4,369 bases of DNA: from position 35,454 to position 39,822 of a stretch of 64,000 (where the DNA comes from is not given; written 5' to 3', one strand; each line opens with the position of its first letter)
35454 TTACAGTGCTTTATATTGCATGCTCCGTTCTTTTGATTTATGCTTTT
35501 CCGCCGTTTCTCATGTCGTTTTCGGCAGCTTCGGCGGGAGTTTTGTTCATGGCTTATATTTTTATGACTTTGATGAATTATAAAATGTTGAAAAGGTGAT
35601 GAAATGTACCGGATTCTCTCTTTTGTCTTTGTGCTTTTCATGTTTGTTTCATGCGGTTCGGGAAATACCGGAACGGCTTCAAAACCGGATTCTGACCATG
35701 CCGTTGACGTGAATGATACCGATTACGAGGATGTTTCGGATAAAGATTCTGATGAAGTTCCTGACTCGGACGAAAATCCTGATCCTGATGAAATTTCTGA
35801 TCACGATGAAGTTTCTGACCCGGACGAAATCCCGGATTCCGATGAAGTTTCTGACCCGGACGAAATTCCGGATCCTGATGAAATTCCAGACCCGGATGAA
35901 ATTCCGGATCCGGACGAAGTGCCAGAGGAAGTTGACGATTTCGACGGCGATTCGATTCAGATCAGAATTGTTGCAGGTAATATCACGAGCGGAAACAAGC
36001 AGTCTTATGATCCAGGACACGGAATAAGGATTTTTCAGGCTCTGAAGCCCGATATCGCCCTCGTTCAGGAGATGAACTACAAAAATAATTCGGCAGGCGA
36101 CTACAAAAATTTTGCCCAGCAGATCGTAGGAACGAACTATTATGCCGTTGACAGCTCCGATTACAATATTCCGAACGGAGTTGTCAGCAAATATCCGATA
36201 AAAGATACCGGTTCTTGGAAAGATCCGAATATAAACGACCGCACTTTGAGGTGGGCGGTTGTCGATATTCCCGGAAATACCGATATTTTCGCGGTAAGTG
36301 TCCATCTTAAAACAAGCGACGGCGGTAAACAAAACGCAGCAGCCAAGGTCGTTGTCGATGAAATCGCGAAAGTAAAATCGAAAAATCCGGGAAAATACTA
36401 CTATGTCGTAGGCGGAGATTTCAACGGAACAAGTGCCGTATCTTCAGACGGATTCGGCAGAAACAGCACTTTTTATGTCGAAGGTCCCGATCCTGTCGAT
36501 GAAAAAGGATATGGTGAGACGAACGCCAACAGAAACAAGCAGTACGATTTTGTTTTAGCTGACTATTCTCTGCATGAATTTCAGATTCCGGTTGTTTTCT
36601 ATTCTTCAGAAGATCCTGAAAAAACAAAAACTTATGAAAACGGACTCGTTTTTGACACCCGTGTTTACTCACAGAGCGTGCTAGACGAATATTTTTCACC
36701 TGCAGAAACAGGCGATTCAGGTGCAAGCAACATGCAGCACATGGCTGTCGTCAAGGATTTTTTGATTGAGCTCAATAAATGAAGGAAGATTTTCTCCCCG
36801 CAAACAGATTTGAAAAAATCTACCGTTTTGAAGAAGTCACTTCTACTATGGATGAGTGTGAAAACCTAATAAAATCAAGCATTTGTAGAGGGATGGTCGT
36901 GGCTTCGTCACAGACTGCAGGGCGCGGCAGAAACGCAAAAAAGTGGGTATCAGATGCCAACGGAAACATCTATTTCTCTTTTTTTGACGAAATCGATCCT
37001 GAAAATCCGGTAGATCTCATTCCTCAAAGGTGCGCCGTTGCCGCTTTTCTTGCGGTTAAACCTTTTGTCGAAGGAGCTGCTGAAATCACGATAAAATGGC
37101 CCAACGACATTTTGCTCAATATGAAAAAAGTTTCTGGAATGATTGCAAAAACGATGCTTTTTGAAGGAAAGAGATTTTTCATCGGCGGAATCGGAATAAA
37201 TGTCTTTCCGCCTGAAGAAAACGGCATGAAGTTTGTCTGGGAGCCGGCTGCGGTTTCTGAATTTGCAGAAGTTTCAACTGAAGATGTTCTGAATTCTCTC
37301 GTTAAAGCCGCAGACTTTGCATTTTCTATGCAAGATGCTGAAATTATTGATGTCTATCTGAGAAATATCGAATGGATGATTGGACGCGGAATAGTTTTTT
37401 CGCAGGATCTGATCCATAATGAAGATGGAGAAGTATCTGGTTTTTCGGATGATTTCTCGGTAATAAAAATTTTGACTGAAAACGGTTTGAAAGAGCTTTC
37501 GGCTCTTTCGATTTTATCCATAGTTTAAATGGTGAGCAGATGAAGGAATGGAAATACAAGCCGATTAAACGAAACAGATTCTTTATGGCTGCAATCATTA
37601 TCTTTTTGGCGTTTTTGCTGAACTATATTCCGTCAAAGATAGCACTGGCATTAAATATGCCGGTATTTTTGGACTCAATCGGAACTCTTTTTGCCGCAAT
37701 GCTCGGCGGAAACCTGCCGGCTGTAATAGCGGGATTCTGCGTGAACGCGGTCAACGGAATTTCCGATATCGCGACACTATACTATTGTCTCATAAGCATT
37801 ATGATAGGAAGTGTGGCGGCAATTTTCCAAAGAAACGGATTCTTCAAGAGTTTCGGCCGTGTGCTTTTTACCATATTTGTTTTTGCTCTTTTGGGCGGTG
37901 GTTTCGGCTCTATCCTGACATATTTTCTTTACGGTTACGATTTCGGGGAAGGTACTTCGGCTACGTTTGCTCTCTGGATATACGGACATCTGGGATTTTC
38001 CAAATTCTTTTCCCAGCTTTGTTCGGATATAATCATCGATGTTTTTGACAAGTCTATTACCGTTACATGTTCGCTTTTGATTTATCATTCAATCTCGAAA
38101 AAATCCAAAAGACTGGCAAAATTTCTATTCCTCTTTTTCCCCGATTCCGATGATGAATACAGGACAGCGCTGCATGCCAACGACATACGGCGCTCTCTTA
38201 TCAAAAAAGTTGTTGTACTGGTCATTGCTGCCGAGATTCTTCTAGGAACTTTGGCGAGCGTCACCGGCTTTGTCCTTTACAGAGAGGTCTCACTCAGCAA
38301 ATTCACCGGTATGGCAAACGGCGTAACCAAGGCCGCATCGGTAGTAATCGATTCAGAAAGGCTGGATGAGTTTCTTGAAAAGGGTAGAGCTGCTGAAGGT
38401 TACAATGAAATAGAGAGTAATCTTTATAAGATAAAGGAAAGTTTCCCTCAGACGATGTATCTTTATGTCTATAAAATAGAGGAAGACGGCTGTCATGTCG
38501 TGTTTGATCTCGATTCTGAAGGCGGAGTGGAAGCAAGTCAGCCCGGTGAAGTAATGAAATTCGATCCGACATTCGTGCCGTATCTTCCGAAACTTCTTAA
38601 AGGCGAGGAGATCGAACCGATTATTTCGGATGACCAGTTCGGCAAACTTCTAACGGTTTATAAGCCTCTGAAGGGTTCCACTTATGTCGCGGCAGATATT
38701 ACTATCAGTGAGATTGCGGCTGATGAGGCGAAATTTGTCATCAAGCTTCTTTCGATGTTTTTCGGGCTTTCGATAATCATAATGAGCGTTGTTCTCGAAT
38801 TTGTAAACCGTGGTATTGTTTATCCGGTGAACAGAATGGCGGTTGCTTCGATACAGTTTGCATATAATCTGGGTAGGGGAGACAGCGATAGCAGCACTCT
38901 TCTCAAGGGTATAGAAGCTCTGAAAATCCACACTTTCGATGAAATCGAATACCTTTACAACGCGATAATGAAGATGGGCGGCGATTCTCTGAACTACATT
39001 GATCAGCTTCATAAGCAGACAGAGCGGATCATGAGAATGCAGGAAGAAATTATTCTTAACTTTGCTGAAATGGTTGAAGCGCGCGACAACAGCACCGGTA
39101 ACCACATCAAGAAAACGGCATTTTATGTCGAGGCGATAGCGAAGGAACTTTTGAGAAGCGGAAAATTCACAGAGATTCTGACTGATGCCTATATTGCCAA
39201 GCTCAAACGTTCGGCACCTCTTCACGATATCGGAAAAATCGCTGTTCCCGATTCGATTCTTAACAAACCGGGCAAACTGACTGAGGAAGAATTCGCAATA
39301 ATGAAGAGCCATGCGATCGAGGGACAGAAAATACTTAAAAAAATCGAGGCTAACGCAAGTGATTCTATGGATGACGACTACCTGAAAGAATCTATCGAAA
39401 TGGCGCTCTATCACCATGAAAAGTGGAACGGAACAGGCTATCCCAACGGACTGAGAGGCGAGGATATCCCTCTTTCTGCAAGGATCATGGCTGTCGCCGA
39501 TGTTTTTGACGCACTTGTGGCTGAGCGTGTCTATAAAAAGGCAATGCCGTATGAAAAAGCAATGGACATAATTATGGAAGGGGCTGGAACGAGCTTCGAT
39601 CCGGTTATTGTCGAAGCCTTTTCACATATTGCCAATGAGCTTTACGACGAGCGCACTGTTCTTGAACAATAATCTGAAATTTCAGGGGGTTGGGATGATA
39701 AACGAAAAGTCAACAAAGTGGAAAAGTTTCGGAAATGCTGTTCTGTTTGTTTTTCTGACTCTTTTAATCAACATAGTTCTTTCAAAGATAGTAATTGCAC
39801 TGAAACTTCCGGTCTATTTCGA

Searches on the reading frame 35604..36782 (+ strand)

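Call 64: search_protein_families(library=pfam, proteins=[window:35604-36782:+], max_evalue=0.0001)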
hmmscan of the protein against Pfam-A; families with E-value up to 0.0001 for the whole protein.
window:35604-36782:+ (392 aa): 1 family
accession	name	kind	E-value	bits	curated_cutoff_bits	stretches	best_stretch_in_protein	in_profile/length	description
PF03372.29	Exo_endo_phos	-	3.6e-06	27.3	24.5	1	142-275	24-156/225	Endonuclease/Exonuclease/phosphatase family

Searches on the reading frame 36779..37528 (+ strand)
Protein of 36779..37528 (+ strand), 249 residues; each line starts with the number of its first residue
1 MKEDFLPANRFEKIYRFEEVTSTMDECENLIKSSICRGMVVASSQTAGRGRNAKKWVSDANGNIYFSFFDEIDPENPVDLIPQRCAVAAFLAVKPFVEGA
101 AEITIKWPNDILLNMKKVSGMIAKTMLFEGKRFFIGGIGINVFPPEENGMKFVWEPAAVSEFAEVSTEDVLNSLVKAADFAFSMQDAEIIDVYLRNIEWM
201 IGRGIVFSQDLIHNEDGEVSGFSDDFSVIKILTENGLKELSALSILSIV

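Call 64: search_protein_families(library=pfam, proteins=[window:36779-37528:+], max_evalue=0.0001)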
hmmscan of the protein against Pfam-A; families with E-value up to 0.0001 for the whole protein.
window:36779-37528:+ (249 aa): 1 family
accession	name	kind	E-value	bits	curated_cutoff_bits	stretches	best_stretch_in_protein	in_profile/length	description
PF03099.24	BPL_LplA_LipB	-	3.3e-12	46.9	21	1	23-131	8-121/133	Biotin/lipoate A/B protein ligase family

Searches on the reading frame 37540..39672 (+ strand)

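Call 64: search_protein_families(library=pfam, proteins=[window:37540-39672:+], max_evalue=0.0001)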
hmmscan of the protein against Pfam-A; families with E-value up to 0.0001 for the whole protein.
window:37540-39672:+ (710 aa): 2 families
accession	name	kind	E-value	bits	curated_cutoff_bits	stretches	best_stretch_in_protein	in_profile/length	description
PF13487.12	HD_5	-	7e-38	130.5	27.2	1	548-689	35-169/170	HD domain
PF01966.28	HD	-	1.1e-19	71.3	22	1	520-658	2-115/116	HD domain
